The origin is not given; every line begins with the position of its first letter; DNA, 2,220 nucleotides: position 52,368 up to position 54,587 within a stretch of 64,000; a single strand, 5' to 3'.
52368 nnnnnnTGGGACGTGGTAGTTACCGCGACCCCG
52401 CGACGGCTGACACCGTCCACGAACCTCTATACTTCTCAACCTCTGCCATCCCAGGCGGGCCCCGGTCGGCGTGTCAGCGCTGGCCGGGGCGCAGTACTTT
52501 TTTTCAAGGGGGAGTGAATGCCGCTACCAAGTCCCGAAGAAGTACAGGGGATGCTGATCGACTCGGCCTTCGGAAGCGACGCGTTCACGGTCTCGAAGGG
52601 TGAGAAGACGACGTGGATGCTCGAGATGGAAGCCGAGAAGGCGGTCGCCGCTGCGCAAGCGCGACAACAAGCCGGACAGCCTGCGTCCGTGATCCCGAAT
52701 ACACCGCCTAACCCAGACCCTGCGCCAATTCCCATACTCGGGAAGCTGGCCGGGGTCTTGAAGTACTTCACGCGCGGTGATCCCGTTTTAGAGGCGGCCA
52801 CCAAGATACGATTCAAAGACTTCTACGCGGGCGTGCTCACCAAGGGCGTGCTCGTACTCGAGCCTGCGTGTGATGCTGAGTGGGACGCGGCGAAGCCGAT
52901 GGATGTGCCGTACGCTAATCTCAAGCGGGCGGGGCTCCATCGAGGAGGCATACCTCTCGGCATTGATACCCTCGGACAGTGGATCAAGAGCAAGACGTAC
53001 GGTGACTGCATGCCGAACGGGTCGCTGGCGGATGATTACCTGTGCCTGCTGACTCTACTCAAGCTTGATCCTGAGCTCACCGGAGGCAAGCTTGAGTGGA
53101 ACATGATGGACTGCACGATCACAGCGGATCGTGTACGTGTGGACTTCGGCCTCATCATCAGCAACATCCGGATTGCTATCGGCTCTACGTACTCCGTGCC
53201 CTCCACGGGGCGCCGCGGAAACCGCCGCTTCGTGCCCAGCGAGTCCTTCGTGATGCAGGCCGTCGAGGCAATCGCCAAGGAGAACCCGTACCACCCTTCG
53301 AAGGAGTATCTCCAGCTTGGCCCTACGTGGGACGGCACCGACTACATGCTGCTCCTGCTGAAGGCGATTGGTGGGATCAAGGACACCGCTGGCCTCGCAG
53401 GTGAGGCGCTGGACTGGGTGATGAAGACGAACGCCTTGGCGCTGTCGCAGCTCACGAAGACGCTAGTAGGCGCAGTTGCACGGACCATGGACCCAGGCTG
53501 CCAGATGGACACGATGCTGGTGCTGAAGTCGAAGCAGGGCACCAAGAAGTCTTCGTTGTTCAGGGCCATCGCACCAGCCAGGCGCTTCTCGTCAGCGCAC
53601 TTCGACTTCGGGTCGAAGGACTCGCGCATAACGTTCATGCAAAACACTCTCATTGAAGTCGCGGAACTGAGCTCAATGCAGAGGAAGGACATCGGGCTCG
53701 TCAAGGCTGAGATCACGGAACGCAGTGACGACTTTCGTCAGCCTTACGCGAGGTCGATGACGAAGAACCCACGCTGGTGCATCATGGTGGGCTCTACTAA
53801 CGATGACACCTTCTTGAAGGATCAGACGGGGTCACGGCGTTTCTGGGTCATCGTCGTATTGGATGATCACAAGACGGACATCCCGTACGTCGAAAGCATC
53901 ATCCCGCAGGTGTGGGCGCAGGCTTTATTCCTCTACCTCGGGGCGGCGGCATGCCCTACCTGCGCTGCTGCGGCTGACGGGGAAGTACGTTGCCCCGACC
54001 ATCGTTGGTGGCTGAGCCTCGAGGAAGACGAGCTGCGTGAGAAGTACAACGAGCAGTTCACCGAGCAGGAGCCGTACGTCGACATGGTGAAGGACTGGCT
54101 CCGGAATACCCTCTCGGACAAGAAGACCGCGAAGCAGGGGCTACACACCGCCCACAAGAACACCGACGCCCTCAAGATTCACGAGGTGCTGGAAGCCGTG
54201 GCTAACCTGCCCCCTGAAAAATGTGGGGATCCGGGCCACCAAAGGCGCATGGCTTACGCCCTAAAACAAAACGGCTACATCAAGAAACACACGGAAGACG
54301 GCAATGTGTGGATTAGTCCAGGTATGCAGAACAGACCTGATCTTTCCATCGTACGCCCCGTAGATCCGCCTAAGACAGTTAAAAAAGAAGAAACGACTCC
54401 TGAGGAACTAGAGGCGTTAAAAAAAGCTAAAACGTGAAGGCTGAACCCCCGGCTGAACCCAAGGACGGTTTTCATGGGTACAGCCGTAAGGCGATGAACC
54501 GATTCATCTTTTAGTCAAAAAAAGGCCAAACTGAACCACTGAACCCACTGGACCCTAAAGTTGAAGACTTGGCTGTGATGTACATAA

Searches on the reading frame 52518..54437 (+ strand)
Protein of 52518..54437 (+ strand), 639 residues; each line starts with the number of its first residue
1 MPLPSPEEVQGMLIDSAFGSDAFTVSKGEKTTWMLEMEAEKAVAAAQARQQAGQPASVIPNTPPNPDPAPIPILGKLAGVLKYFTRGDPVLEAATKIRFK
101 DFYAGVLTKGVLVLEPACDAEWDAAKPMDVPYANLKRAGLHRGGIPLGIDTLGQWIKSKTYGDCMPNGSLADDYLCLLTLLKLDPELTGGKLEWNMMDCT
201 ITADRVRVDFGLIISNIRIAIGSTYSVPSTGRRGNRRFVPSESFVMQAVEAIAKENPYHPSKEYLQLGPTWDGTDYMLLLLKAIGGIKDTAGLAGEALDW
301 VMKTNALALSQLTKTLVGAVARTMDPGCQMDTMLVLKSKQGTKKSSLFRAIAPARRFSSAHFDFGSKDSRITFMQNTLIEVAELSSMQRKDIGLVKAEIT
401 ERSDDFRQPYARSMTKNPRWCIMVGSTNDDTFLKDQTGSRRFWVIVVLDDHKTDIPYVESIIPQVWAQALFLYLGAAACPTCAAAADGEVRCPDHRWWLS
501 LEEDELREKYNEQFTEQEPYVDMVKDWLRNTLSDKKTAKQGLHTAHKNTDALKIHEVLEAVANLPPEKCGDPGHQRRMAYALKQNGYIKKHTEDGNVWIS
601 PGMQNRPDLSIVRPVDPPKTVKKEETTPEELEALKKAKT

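Call 12: search_protein_families(library=pfam, proteins=[window:52518-54437:+], max_evalue=0.01)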
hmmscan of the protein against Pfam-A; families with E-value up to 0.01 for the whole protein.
window:52518-54437:+ (639 aa): 1 family
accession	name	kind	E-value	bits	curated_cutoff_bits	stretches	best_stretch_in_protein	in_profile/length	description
PF05272.17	VapE-like_dom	-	1.2e-53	182.2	25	1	304-515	24-216/217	Virulence-associated protein E-like domain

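Call 13: search_protein_families(library=phrogs, proteins=[window:52518-54437:+], max_evalue=0.01)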
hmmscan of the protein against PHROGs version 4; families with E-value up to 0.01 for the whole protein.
window:52518-54437:+ (639 aa): 7 families
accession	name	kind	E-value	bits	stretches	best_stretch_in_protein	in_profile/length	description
phrog_1313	-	DNA, RNA and nucleotide metabolism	6.2e-62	211.3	1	245-596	224-545/568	DNA helicase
phrog_256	-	DNA, RNA and nucleotide metabolism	7.4e-53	181.2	1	239-540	445-713/798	DNA helicase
phrog_15962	-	DNA, RNA and nucleotide metabolism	7.3e-40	137.9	1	244-596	475-795/835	DNA primase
phrog_2249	-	DNA, RNA and nucleotide metabolism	3e-33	116.5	1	190-537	406-720/802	DNA primase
phrog_16593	-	DNA, RNA and nucleotide metabolism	3e-31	109.6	1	243-469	486-697/823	DNA primase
phrog_36873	-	DNA, RNA and nucleotide metabolism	1.9e-30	106.3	1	306-530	522-726/1082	DNA helicase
phrog_4630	-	DNA, RNA and nucleotide metabolism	1.9e-07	31.1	1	321-447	231-365/581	DNA primase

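Call 14: search_dna_similar(query=window:52518-54437:+, collection=phages, mode=protein, max_rows=30)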
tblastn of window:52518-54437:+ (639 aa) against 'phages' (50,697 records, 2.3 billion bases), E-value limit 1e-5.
Records with a match: 682; places in all: 682; records where one place covers at least 80% of the query: 0.
Best place of each record, by identity: <60% 682.
By first word of the organism name: Streptococcus 123; Bacteroides 105; Staphylococcus 87; Xanthomonas 44; Phocaeicola 24; Paenibacillus 24; Rhodobacter 23; Leuconostoc 22; Clostridium 20; Parabacteroides 15; and 62 more.
By host as written in the record: - 46; Staphylococcus aureus 34; Rhodobacter capsulatus YW1 23; Corynebacterium xerosis 13; Xanthomonas oryzae pv. oryzae 12; Clostridium perfringens 12; Bacteroides thetaiotaomicron VPI-5482 10; Paenibacillus larvae 2017 10; and 347 more.
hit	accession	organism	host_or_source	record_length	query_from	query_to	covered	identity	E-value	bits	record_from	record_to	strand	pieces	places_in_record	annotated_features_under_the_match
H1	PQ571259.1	Bacteroides phage BF1-2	Bacteroides fragilis BL19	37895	215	606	61%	28.0%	1e-28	128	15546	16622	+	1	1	DNA helicase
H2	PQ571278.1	Bacteroides phage BT2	Bacteroides thetaiotaomicron BG12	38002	215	606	61%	28.0%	1e-28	128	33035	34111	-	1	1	DNA helicase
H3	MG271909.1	Synechococcus phage S-LBS1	Synechococcus sp. TCC793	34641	241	599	56%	28.8%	3e-25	117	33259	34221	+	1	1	bifunctional DNA primase and polymerase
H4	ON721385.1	Bacteroides phage EMB2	Bacteroides uniformis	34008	194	536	54%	29.3%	6e-29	129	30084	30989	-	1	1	virulence associated protein E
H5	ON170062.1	Ralstonia phage YO023_3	Ralstonia solanacearum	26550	245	596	55%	28.2%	1e-28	128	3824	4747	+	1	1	record has no annotation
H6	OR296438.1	Bacteroides phage C2_18_80S2P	Bacteroides uniformis MB18-80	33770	194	536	54%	28.8%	1e-28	128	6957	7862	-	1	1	virulence associated protein E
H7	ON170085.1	Ralstonia phage YO041_1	Ralstonia solanacearum R286, UW275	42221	245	596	55%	27.9%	5e-28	126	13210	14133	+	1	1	record has no annotation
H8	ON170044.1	Ralstonia phage YO015_5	Ralstonia solanacearum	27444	245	596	55%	27.9%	5e-28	126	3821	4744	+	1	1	record has no annotation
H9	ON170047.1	Ralstonia phage YO016_5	Ralstonia solanacearum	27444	245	596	55%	27.9%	5e-28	126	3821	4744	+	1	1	record has no annotation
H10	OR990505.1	Burkholderia phage vB_HM795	Burkholderia pseudomallei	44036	244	596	55%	27.8%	2e-28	128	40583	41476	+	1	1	putative virulence associated protein E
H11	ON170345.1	Ralstonia phage YO375_1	Ralstonia solanacearum R300, UW27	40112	245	596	55%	27.8%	7e-28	126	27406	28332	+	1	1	record has no annotation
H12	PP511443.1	Dulem virus 37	Propithecus coquereli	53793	234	542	48%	31.6%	8e-30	132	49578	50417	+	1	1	virulence associated protein E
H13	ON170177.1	Ralstonia phage YO103_6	Ralstonia solanacearum T379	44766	245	607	57%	26.9%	1e-27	125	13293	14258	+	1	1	record has no annotation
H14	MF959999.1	Marinobacter phage PS3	Marinobacter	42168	235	589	56%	27.2%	1e-25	119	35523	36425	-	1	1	DNA primase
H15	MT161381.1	Xanthomonas phage FoX1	Xanthomonas campestris pv. campestris ...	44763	256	603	54%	27.2%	6e-17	91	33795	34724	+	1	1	DNA primase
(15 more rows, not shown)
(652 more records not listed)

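Call 16: find_related_loci(query=window:52518-54437:+, collection=viral_contigs, flank=6000)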
Query window:52518-54437:+ (639 aa) in viral_contigs; peptide patterns used: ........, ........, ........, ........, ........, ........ (x = any residue, [..] = any of these).
5 stretches matched a pattern, but none encodes a relative of the query by tblastn (E <= 1e-3).

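Call 18: find_homologous_proteins(query=window:52518-54437:+, max_evalue=1e-20)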
Query window:52518-54437:+ (639 aa): 41 proteins with E <= 1e-20 among 8000 candidates.
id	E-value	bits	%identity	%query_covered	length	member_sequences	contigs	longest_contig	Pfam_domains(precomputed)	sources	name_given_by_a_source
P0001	0.0e+0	1477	100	100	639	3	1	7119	PF05272.18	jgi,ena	-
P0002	0.0e+0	1015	69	99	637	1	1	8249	PF05272.18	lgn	-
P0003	4.3e-294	995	67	99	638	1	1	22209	PF05272.18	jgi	jgi:hypothetical protein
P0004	1.4e-283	960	66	99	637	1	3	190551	PF05272.18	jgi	jgi:hypothetical protein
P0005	2.4e-283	960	66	99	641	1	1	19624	PF05272.18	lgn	-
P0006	6.4e-283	958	67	95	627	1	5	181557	PF05272.18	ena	-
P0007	9.2e-282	954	65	99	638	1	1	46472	PF05272.18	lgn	-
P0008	1.1e-278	944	66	98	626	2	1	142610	PF05272.18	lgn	-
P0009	1.2e-276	937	66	99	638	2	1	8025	PF05272.18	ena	-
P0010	3.4e-272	923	64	100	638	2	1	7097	PF05272.18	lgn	-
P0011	4.1e-262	889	62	99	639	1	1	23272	PF05272.18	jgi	jgi:hypothetical protein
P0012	7.3e-260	882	62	97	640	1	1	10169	PF05272.18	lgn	-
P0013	5.8e-254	862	59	100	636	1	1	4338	PF05272.18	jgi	jgi:hypothetical protein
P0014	2.8e-253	860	62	96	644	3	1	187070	PF05272.18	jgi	-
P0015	1.2e-251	855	60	100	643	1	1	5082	PF05272.18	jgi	jgi:hypothetical protein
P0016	8.1e-246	836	65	88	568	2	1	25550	PF05272.18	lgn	-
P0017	2.6e-240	817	58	97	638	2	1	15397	PF05272.18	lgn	-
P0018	1.0e-234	799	58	98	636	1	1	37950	PF05272.18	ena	-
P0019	2.9e-234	797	56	99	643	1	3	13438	PF05272.18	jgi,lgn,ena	-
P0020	2.2e-225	768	54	98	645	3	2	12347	PF05272.18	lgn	-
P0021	1.2e-222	759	54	98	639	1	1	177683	PF05272.18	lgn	-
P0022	5.4e-214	730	52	96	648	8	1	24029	PF05272.18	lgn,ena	-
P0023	1.1e-187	643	50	97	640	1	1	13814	PF05272.18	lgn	-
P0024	1.3e-184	633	47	99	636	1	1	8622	PF05272.18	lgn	-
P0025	6.1e-164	565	65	60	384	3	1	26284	PF05272.18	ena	-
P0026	6.6e-161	555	43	100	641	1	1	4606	PF05272.18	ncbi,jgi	jgi:hypothetical protein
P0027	4.0e-120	420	39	94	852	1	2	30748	PF05272.18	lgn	-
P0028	6.6e-65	238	45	40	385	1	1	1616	PF05272.18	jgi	-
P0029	4.2e-31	126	30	56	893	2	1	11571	PF05272.18,PF09250.17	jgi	-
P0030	2.1e-30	124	32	50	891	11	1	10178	PF05272.18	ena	-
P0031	5.9e-28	116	36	33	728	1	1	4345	PF05272.18,PF09250.17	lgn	-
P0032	1.2e-27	115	32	46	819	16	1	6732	PF19263.6,PF05272.18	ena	-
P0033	1.9e-26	111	36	37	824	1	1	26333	PF19263.6,PF05272.18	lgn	-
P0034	2.1e-26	111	33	44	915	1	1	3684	PF05272.18,PF09250.17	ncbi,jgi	jgi:hypothetical protein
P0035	6.1e-26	109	33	40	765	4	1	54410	PF19263.6,PF05272.18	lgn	-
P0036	4.0e-25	106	33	43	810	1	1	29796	PF05272.18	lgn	-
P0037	6.1e-24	103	33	35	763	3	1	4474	PF05272.18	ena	-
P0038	7.9e-24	102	35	35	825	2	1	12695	PF05272.18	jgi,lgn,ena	-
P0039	3.0e-22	97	31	55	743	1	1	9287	PF05272.18,PF13362.13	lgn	-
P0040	6.9e-22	96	32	36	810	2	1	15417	PF19263.6,PF05272.18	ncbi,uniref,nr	ncbi:virulence-associated E family protein [uncultured Thiodictyon sp.]|uniref:virulence-associated 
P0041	3.6e-21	93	34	31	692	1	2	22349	PF05272.18,PF12965.14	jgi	jgi:putative DNA primase/helicase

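Call 19: find_encoding_contigs(protein=P0004, flank=5000, max_places=1)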
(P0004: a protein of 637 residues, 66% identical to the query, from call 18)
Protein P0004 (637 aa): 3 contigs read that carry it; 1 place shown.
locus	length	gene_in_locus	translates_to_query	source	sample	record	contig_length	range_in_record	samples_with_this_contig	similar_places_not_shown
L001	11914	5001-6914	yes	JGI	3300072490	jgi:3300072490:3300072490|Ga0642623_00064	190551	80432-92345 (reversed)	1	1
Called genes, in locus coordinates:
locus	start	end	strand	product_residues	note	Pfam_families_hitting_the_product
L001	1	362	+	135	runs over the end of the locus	-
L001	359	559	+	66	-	-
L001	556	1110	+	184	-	-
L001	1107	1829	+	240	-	-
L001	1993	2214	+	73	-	-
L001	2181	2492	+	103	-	-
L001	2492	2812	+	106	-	-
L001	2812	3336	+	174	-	-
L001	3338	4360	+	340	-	PF09250:Prim-Pol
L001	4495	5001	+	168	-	-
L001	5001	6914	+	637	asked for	PF05272:VapE-like_dom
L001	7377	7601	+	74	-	PF13223:DUF4031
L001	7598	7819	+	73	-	-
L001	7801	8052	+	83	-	-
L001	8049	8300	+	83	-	-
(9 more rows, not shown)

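Call 20: find_encoding_contigs(protein=P0003, flank=5000, max_places=1)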
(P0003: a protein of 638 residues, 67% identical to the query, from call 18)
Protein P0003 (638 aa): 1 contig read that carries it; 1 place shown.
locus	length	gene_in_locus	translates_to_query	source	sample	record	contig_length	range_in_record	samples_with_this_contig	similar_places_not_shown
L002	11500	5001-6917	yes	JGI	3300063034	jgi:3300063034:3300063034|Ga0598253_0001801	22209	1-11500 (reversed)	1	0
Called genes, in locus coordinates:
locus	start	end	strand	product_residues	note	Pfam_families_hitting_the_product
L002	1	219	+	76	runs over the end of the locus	-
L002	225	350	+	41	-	-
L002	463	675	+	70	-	-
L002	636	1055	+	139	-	-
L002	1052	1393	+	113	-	-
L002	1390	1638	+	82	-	-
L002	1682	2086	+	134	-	-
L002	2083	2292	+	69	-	-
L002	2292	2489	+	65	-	-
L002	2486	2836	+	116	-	-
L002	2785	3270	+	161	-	-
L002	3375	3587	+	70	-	-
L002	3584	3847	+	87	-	-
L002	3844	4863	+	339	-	PF09250:Prim-Pol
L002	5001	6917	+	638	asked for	PF05272:VapE-like_dom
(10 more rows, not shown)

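Call 21: find_encoding_contigs(protein=P0006, flank=5000, max_places=1)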
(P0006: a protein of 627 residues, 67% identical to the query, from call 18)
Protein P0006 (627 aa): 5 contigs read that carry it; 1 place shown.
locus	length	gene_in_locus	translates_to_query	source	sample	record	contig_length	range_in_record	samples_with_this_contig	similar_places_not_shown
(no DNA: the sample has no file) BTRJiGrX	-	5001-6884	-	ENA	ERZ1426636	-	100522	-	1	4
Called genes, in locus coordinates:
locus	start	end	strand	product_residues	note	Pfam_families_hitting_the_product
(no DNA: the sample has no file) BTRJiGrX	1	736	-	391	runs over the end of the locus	-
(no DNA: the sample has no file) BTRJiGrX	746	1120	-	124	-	-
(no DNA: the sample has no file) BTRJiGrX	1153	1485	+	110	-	-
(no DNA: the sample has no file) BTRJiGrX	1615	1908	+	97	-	-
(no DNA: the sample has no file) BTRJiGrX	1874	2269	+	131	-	-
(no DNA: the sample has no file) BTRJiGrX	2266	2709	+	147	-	-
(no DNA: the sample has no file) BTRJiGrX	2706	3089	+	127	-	-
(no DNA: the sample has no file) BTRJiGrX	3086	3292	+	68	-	-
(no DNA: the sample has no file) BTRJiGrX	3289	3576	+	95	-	-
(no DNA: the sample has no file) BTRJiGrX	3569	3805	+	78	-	-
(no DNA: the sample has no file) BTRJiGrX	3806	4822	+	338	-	PF09250:Prim-Pol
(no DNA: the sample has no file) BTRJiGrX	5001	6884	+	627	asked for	PF05272:VapE-like_dom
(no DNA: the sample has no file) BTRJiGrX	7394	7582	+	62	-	-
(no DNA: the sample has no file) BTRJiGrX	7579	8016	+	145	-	-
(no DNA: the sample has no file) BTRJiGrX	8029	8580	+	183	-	PF02075:RuvC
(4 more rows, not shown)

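Call 22: find_encoding_contigs(protein=P0002, flank=5000, max_places=1)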
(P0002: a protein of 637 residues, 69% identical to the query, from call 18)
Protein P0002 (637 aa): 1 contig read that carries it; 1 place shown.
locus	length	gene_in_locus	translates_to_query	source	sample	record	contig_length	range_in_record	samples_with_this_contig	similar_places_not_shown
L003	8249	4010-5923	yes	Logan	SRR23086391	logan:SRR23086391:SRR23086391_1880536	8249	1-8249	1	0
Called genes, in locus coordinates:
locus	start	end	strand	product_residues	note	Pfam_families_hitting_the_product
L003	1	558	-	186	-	?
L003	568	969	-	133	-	-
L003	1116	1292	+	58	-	-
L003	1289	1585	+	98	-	-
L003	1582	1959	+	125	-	-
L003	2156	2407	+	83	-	-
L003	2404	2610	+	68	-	-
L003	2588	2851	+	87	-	-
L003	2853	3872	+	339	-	PF09250:Prim-Pol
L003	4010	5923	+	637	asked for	PF05272:VapE-like_dom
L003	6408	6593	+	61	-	-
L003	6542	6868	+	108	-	-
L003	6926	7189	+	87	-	-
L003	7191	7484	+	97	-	-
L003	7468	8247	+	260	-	?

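Call 27: find_encoding_contigs(protein=P0007, flank=5000, max_places=1)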
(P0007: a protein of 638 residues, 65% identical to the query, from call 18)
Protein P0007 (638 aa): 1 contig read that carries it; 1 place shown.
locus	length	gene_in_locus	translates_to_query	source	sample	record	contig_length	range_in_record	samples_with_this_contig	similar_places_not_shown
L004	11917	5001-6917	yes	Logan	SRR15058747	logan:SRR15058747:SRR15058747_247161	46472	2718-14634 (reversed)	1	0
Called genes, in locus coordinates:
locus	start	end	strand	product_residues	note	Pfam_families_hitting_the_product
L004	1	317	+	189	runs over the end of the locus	PF00588:SpoU_methylase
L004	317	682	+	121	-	-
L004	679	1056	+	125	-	-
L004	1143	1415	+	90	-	-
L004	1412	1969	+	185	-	-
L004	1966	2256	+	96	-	-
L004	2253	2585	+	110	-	-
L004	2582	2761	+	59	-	-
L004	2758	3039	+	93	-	-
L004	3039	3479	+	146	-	-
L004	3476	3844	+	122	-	-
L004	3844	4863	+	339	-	PF09250:Prim-Pol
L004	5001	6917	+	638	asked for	PF05272:VapE-like_dom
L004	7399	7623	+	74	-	PF13223:DUF4031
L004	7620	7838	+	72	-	-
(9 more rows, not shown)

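Call 28: find_encoding_contigs(protein=P0008, flank=5000, max_places=1)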
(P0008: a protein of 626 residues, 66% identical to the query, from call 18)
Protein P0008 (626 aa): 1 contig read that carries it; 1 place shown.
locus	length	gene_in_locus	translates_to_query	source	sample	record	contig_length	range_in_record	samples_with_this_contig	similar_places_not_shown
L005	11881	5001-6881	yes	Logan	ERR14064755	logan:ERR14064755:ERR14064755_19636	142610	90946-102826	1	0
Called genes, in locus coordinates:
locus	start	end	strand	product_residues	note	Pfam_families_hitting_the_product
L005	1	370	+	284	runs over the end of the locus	-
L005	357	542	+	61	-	-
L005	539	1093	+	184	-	-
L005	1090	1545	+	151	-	-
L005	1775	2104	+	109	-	-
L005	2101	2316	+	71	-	-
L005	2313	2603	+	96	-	-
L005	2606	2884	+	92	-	-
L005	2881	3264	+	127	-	-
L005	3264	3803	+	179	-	-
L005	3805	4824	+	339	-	PF09250:Prim-Pol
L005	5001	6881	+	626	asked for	PF05272:VapE-like_dom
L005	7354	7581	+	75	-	PF13223:DUF4031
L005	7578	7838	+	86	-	-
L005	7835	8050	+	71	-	-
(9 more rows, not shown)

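Call 29: find_encoding_contigs(protein=P0014, flank=5000, max_places=1)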
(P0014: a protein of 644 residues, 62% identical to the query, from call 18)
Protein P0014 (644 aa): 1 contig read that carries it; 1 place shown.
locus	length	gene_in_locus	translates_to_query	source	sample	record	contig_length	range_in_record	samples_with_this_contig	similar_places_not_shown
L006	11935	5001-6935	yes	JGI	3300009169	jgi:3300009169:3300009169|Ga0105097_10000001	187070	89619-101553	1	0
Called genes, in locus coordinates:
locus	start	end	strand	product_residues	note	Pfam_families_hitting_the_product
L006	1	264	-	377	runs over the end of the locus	-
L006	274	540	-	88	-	-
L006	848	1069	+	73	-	-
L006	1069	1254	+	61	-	-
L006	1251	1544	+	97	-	-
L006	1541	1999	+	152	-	-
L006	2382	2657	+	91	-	-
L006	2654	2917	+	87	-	-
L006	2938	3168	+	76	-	-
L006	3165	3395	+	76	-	-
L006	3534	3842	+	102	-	-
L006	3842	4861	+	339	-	PF09250:Prim-Pol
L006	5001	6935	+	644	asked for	PF05272:VapE-like_dom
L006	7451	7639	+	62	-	-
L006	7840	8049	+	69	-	-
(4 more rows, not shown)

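Call 30: find_encoding_contigs(protein=P0021, flank=5000, max_places=1)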
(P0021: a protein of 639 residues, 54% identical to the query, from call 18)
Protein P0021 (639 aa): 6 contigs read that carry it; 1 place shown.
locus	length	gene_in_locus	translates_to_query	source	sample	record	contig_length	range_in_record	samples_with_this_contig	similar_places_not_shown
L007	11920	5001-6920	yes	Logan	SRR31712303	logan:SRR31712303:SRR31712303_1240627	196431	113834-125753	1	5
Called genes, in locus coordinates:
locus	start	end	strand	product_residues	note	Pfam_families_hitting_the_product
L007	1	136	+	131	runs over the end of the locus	-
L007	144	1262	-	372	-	-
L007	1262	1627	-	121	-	-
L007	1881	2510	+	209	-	-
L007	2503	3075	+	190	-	PF00588:SpoU_methylase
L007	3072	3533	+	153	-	-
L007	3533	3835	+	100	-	-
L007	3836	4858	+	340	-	PF09250:Prim-Pol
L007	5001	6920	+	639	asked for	PF05272:VapE-like_dom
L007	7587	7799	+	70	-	-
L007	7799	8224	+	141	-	PF12961:DUF3850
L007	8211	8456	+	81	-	-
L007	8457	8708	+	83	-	-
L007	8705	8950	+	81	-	-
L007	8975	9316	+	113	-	-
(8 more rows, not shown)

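Call 31: find_encoding_contigs(protein=P0011, flank=5000, max_places=1)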
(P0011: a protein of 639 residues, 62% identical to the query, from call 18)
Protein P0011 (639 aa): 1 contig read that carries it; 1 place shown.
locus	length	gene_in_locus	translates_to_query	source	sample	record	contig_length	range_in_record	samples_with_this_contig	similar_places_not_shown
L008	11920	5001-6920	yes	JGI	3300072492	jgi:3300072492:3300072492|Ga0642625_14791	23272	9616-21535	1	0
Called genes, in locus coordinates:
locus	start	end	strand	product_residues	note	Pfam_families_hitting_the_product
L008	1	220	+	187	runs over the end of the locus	PF00588:SpoU_methylase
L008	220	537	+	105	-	-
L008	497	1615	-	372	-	-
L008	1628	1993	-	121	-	-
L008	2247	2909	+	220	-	-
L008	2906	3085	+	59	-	-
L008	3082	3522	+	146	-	-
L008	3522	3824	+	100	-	-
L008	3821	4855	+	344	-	PF09250:Prim-Pol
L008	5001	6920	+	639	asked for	PF05272:VapE-like_dom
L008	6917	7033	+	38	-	-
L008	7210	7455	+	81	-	-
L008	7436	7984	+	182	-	-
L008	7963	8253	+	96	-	PF13223:DUF4031 (weak)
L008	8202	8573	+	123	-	PF12961:DUF3850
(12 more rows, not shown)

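Call 32: find_encoding_contigs(protein=P0018, flank=5000, max_places=1)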
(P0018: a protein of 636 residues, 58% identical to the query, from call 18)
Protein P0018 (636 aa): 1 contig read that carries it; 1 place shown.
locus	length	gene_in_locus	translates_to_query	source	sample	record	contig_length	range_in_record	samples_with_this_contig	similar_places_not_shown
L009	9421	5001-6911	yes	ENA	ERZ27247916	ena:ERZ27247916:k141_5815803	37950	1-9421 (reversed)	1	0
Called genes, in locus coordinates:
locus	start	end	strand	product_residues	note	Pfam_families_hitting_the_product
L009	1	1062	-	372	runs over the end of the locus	-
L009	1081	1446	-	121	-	-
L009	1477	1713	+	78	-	-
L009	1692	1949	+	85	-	-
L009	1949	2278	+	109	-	-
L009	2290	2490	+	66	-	-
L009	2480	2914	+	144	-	-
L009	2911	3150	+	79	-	-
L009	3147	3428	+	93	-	-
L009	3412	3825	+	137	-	-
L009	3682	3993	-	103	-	-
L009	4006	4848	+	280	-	PF09250:Prim-Pol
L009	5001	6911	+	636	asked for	PF05272:VapE-like_dom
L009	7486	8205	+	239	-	-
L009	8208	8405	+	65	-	-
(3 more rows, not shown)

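Call 33: find_encoding_contigs(protein=P0022, flank=5000, max_places=1)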
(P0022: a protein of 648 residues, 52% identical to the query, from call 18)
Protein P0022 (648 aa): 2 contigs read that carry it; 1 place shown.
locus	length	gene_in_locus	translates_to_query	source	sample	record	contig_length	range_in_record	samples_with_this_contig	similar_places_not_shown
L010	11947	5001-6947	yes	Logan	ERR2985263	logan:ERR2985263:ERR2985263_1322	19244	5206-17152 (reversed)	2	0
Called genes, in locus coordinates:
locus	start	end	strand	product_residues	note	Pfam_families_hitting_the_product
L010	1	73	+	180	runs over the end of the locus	-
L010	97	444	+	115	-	-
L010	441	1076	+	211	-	PF04447:dATP-dGTP_PPHyd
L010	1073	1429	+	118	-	-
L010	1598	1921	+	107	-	-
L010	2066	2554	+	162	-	-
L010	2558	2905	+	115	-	-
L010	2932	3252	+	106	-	-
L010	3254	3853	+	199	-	-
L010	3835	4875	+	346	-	PF09250:Prim-Pol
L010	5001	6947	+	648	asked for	PF05272:VapE-like_dom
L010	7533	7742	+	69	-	-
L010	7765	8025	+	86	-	-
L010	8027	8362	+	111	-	-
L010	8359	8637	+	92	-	-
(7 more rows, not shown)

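Call 41: search_solved_structures(query=A1, max_evalue=1)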
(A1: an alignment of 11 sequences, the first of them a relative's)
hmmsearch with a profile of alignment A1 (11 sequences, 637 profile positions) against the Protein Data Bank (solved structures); distinct sequences matched with E-value up to 1: 2.
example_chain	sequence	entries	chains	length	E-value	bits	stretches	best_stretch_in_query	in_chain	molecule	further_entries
7pds_A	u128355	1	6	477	3.4e-33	118.2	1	240-472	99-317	Similar to D. nodosus vapE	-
2y8e_A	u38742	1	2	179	0.013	17.1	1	228-310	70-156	RAB-PROTEIN 6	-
